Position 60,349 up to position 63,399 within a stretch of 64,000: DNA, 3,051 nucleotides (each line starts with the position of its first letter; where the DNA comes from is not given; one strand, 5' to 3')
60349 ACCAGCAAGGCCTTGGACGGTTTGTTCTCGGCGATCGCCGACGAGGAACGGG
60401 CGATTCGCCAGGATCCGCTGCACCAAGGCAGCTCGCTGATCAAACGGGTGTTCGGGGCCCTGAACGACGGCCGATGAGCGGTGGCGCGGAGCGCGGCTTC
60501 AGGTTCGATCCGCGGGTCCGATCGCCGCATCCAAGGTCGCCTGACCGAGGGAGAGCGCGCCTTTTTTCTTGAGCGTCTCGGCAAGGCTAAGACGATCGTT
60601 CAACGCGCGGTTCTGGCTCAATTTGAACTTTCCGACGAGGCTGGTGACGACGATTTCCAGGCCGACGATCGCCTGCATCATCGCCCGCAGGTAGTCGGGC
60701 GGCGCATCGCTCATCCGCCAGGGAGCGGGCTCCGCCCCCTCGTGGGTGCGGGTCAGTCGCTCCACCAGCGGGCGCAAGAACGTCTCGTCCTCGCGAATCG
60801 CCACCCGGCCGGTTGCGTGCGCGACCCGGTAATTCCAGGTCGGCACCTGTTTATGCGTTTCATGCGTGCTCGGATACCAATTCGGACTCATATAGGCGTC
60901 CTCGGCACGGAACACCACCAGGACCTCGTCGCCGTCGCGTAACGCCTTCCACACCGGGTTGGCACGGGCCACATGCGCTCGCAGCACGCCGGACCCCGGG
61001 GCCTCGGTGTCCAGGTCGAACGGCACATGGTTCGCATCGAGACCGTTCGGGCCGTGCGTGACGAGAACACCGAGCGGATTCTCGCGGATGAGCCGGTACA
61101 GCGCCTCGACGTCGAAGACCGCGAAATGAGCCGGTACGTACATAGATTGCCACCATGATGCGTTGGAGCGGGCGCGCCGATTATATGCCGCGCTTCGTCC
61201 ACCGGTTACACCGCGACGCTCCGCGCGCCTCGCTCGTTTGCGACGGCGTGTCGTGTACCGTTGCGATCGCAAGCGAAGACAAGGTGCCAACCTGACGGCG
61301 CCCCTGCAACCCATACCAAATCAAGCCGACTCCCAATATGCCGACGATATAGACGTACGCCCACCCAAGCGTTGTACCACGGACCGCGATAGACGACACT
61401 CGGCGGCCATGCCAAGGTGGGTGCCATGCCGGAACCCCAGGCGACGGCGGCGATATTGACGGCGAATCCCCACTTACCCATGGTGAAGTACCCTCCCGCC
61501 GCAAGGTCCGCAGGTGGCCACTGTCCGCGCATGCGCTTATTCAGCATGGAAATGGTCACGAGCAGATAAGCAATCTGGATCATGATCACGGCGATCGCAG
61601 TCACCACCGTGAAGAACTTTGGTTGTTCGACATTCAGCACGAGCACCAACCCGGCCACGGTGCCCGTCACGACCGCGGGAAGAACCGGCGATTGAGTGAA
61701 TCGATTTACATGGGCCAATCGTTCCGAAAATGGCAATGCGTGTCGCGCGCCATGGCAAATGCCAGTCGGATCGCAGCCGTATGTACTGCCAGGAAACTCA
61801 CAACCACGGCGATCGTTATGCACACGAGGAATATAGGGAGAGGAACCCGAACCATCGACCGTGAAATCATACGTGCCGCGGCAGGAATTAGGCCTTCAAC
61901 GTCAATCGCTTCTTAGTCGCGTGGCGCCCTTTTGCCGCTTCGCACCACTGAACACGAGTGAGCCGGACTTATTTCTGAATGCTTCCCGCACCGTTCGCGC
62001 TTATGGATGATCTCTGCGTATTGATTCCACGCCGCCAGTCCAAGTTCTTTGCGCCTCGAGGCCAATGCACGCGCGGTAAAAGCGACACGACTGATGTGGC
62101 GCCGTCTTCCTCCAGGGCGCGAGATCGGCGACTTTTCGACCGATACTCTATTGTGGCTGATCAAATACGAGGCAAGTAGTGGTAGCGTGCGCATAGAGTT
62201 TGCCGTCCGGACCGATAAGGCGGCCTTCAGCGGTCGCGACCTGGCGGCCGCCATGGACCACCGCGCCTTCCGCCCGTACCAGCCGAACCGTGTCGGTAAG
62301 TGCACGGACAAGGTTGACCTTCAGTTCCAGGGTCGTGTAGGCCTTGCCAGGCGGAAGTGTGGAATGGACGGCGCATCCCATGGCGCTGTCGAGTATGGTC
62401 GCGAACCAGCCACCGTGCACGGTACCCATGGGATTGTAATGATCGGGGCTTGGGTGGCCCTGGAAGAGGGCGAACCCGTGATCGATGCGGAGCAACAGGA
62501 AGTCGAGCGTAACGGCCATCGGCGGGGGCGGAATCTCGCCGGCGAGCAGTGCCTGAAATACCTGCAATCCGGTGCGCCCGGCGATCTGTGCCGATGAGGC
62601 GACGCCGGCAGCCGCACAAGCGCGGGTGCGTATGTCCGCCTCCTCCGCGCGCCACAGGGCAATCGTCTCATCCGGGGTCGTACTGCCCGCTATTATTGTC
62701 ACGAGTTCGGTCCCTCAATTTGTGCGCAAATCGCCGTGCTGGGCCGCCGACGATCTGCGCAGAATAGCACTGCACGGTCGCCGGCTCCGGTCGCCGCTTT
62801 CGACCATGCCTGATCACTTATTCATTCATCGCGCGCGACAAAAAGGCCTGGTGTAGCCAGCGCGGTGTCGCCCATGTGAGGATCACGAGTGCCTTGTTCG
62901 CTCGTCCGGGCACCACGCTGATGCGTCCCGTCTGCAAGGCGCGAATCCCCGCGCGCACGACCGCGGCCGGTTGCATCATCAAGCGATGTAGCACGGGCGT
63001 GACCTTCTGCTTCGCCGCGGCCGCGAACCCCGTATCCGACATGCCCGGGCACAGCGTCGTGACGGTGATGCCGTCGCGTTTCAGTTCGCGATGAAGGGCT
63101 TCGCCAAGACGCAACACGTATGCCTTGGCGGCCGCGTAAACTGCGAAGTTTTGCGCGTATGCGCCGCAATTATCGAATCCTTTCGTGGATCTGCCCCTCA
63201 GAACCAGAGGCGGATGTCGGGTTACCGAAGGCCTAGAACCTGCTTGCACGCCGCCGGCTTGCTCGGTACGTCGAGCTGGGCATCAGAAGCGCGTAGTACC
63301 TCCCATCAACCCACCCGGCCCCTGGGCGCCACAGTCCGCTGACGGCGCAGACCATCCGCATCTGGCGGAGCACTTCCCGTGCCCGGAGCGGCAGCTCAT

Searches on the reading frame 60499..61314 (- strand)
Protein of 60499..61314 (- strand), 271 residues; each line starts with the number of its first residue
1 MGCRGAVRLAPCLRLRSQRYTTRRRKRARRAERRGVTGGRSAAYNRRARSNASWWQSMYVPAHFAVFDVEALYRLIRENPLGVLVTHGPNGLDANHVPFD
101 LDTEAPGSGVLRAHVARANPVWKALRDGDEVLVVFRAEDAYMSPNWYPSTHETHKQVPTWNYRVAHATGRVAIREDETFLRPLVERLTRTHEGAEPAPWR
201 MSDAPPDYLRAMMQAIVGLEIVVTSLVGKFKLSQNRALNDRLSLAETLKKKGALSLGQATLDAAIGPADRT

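Call 6: search_protein_families(library=pfam, proteins=[window:60499-61314:-])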
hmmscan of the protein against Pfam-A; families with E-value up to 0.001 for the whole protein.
window:60499-61314:- (271 aa): 1 family
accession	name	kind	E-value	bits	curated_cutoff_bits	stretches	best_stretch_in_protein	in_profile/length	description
PF04299.18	FMN_bind_2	-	2.3e-64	216.5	22.4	1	58-224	1-167/168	Putative FMN-binding domain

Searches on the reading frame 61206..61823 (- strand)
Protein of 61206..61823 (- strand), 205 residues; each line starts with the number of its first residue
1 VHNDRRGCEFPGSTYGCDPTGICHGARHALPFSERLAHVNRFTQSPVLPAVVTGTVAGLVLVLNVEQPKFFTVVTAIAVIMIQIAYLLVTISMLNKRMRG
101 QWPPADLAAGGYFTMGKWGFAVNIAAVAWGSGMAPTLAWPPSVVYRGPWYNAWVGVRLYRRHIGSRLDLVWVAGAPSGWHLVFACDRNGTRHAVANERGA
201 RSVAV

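Call 82: search_protein_families(library=pfam, proteins=[window:61206-61823:-])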
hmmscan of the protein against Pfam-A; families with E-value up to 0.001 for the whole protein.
window:61206-61823:- (205 aa): 1 family
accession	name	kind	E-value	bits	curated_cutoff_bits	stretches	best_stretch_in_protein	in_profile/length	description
PF13520.12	AA_permease_2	-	2.5e-07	30.4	27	1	28-151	306-420/427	Amino acid permease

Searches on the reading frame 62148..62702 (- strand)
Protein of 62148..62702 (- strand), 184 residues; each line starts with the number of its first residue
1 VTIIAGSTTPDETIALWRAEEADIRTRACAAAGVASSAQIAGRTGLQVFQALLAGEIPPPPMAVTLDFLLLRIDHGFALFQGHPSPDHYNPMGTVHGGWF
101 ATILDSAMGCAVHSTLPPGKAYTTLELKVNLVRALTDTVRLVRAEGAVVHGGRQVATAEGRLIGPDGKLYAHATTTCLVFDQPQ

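Call 6: search_protein_families(library=pfam, proteins=[window:62148-62702:-])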
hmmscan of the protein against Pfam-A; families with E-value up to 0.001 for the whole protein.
window:62148-62702:- (184 aa): 3 families
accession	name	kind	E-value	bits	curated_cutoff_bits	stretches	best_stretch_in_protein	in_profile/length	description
PF03061.28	4HBT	-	2.8e-11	44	20.6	1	92-169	1-77/79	Thioesterase superfamily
PF14539.12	DUF4442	-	0.00021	22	25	1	63-130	16-83/132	Domain of unknown function (DUF4442)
PF13622.12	4HBT_3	-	0.00038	21.1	24.3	0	86-176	2-81/83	Acyl-CoA thioesterase N-terminal domain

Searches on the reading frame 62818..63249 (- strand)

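Call 82: search_protein_families(library=pfam, proteins=[window:62818-63249:-])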
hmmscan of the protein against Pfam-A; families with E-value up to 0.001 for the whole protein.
window:62818-63249:- (143 aa): 2 families
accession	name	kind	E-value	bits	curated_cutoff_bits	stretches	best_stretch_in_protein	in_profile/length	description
PF00106.31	adh_short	-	1.8e-08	34.6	26.6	1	32-81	143-192/195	short chain dehydrogenase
PF13561.12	adh_short_C2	-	5.2e-06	26.7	27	1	31-81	136-186/236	Enoyl-(Acyl carrier protein) reductase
